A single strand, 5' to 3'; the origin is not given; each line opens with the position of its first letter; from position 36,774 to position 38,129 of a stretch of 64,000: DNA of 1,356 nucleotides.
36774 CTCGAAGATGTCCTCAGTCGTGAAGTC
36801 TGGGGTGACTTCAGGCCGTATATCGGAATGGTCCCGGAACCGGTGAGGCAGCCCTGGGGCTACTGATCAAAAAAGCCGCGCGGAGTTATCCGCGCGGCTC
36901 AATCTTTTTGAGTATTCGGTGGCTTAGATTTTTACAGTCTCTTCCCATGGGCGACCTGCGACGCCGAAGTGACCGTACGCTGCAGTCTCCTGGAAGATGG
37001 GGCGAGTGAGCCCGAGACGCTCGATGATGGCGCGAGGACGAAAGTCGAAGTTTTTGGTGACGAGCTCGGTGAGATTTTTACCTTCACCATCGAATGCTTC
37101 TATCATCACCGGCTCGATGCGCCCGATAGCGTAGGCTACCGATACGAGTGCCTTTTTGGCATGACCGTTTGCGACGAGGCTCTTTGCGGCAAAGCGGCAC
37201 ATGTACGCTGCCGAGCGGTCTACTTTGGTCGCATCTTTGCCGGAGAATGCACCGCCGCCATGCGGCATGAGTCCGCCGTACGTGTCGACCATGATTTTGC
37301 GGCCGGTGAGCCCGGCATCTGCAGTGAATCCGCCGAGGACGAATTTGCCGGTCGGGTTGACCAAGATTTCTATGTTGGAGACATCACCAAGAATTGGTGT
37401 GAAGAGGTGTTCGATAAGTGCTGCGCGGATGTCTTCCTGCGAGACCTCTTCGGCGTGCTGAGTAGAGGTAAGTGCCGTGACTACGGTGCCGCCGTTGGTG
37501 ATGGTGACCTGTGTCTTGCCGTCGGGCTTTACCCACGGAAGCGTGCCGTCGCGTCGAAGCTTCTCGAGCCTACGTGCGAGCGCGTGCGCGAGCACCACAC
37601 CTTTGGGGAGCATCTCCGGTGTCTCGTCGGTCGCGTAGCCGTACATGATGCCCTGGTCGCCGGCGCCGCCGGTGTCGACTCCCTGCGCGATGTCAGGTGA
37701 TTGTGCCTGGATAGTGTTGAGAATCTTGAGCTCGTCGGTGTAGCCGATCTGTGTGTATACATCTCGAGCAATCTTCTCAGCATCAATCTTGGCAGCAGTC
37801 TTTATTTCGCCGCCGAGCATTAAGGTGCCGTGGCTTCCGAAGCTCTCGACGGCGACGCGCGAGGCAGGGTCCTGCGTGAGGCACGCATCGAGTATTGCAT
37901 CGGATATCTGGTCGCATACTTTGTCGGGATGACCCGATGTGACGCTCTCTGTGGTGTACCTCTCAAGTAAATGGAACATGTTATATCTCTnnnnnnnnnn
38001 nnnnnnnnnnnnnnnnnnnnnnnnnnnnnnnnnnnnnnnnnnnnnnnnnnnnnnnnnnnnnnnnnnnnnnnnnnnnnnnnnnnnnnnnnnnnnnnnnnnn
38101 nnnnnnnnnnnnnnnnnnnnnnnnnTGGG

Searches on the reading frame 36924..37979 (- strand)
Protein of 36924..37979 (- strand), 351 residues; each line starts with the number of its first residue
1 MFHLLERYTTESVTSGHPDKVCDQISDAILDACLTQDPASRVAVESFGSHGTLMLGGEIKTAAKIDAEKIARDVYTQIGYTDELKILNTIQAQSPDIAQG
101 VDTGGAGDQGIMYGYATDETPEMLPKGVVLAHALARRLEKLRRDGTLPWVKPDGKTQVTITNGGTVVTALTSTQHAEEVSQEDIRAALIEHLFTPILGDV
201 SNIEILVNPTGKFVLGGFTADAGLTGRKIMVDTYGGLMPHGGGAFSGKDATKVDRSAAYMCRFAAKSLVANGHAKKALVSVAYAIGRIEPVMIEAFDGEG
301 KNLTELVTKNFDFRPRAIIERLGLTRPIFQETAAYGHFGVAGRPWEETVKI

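Call 59: search_protein_families(library=pfam, proteins=[window:36924-37979:-], max_evalue=0.0001)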
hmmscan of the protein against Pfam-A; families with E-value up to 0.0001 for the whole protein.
window:36924-37979:- (351 aa): 3 families
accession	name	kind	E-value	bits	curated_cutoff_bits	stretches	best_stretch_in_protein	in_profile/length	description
PF02773.21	S-AdoMet_synt_C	-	8e-52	175.3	25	1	215-346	1-137/138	S-adenosylmethionine synthetase, C-terminal domain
PF02772.21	S-AdoMet_synt_M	-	8.5e-34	116.7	29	1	105-213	3-120/120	S-adenosylmethionine synthetase, central domain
PF00438.25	S-AdoMet_synt_N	-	6e-31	107.4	33.1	1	8-93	4-97/99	S-adenosylmethionine synthetase, N-terminal domain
